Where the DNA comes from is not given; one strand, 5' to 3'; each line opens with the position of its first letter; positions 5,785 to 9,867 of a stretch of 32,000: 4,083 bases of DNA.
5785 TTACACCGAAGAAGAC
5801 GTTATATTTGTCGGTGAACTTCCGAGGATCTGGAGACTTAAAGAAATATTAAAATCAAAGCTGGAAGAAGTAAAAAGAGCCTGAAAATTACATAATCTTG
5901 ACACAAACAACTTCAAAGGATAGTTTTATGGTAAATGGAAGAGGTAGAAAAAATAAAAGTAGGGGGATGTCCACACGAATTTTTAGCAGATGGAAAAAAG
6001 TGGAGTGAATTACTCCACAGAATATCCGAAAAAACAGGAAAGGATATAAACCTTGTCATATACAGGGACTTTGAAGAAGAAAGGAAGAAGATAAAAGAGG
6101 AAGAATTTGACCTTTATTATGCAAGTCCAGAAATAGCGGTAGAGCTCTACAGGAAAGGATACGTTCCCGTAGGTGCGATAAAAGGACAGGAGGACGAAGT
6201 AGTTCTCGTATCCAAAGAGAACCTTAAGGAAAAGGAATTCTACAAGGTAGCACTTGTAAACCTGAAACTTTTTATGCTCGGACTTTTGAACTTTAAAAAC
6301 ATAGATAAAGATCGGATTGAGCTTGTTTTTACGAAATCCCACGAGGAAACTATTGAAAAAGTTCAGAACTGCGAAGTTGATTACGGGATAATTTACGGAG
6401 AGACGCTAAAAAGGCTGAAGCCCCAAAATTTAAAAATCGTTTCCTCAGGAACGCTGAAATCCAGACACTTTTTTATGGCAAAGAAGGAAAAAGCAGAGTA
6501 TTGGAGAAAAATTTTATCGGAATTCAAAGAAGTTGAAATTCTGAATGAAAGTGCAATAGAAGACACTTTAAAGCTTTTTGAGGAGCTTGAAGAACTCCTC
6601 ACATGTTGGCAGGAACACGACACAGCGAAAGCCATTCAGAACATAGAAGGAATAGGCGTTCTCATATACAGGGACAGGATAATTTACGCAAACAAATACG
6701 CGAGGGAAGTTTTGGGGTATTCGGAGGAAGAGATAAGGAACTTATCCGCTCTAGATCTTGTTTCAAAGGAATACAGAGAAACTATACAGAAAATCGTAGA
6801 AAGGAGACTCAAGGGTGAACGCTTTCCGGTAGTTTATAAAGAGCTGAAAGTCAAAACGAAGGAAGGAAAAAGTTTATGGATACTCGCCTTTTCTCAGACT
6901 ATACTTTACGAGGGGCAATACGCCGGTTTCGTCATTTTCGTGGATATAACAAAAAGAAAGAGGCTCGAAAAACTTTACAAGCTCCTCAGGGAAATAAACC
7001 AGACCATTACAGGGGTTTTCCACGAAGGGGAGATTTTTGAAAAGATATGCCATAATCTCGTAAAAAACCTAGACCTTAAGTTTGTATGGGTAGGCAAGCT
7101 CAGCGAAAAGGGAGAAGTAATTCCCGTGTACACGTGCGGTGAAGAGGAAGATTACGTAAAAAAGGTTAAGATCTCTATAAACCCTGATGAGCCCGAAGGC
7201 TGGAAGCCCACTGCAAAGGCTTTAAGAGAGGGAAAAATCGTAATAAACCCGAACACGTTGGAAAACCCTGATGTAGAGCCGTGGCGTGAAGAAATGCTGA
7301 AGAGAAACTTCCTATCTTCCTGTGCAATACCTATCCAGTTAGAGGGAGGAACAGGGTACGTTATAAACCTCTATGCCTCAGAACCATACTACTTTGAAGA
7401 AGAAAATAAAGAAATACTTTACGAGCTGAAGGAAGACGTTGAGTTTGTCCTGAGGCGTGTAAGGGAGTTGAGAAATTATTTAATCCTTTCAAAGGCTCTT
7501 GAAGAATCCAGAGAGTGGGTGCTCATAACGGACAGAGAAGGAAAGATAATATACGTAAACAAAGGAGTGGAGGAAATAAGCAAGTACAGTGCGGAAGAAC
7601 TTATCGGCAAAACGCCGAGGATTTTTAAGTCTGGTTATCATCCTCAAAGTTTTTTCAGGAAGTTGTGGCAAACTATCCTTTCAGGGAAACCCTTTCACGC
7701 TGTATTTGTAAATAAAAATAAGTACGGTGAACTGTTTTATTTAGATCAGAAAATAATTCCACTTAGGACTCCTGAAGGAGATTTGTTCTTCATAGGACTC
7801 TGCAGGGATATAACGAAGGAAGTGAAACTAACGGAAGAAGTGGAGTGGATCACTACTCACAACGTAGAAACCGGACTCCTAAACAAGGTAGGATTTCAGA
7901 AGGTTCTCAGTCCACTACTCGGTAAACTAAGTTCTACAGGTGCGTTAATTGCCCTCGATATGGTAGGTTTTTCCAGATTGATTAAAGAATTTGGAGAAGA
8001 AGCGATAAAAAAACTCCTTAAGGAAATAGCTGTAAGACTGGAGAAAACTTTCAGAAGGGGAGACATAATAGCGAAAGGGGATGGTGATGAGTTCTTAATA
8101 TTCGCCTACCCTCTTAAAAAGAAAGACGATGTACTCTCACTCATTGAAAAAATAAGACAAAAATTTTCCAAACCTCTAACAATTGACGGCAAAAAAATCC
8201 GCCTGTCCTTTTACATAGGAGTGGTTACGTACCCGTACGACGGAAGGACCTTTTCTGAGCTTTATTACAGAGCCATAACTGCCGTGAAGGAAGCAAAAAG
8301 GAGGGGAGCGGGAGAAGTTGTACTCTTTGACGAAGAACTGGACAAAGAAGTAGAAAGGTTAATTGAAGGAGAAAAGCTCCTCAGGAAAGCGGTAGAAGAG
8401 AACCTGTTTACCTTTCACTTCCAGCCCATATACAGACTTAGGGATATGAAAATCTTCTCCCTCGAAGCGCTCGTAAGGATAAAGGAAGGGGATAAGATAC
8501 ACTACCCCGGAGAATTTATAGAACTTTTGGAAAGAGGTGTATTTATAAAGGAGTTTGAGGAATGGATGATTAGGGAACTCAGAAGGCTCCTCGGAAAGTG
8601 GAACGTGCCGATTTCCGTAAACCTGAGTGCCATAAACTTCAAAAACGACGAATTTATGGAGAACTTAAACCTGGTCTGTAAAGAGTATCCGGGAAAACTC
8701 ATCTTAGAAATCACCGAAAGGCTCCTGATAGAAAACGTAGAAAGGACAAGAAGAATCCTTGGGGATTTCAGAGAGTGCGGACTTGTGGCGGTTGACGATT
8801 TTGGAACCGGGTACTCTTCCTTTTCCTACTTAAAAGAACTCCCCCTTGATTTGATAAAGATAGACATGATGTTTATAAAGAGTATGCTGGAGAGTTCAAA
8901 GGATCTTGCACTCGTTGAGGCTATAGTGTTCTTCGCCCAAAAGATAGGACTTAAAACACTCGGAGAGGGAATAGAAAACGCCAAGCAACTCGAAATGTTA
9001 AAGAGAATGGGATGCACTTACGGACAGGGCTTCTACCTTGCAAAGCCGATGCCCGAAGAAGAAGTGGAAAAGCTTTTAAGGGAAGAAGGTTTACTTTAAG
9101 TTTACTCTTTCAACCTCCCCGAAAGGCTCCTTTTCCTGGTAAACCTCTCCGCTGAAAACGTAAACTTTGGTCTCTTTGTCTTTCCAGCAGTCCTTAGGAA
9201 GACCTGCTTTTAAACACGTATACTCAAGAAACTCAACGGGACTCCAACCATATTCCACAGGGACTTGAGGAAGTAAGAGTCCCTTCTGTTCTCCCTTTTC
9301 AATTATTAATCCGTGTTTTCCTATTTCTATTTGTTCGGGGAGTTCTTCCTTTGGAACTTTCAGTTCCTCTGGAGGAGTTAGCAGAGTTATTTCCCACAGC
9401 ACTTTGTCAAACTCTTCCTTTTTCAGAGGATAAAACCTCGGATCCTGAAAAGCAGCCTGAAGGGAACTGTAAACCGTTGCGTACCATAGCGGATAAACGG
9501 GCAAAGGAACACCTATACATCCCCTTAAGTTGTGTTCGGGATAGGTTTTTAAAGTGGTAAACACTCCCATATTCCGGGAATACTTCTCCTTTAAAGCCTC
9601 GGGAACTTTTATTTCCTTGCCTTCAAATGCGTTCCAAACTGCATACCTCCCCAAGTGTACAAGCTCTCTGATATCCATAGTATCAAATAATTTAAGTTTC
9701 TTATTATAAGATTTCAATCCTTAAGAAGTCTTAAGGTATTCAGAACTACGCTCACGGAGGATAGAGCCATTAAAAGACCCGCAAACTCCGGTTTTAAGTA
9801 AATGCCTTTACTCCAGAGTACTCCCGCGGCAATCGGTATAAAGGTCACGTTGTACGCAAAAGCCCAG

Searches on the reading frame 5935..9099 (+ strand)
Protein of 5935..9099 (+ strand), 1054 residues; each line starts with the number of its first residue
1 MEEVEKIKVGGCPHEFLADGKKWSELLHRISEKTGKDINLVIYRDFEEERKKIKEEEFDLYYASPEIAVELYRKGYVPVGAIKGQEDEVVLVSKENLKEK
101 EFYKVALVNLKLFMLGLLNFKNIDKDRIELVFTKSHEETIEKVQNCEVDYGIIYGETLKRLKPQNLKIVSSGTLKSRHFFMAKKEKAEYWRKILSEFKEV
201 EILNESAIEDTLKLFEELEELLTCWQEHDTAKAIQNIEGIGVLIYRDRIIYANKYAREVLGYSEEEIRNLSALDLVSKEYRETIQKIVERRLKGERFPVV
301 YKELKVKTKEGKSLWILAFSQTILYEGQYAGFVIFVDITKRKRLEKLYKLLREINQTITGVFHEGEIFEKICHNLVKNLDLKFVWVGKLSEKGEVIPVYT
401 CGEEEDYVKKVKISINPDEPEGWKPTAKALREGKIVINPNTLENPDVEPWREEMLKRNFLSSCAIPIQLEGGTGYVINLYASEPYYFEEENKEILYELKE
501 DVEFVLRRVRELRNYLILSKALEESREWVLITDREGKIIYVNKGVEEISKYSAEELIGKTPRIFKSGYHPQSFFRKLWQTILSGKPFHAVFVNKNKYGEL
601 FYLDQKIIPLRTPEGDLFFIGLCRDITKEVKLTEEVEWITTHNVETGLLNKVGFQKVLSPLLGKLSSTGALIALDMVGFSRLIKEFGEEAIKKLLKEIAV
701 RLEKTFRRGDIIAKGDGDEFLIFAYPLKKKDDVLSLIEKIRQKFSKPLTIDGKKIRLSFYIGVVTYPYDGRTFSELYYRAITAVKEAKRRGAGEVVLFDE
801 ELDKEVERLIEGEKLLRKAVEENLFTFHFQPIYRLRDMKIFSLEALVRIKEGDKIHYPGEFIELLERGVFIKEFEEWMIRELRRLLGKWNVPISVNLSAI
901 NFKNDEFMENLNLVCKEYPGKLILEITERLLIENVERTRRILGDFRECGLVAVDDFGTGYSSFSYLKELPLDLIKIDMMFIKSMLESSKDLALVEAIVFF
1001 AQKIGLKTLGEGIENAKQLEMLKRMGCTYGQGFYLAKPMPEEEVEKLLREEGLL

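Call 48: search_protein_families(library=pfam, proteins=[window:5935-9099:+], max_evalue=0.00001)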
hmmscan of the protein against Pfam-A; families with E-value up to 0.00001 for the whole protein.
window:5935-9099:+ (1054 aa): 10 families
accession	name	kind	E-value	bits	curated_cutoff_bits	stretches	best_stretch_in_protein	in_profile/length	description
PF00563.25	EAL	-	2.1e-54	184.8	31.3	1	816-1038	4-236/236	EAL domain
PF13426.13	PAS_9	-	1.8e-25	89.6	27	2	527-628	2-103/103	PAS domain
PF00990.26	GGDEF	-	1.4e-22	80.6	23.8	1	645-792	6-159/161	Diguanylate cyclase, GGDEF domain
PF00989.32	PAS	-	3.3e-20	72.6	22.6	1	520-626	5-113/113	PAS fold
PF08448.16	PAS_4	-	3.9e-18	66.1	23.1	1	522-629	1-108/110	PAS fold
PF08447.18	PAS_3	-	5.5e-17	62.3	25.6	2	249-324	1-77/89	PAS fold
PF12974.12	Phosphonate-bd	-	5.8e-13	49.2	27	1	21-185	14-200/242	ABC transporter, phosphonate, periplasmic substrate-binding protein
PF13188.13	PAS_8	-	1.3e-10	41.3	21.8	0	518-563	3-49/65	PAS domain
PF13185.12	GAF_2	-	5.7e-09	36.7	28.6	1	365-505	5-134/136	GAF domain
PF18095.7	PAS_12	-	6.5e-06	26.2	22.6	0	525-601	56-129/153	UPF0242 C-terminal PAS-like domain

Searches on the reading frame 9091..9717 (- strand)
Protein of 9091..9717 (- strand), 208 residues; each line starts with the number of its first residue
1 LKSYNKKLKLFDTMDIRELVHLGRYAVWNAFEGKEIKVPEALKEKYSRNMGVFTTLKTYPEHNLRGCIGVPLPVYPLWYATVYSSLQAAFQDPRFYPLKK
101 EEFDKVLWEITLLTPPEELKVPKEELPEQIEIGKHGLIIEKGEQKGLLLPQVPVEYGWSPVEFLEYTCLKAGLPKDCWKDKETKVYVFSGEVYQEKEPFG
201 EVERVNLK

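Call 5: search_protein_families(library=pfam, proteins=[window:9091-9717:-], max_evalue=0.01)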
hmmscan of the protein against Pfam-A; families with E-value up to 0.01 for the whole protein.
window:9091-9717:- (208 aa): 1 family
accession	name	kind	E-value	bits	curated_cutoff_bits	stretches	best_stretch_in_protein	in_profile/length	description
PF01871.22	AMMECR1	-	2.6e-52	177.1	25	1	21-192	2-167/168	AMMECR1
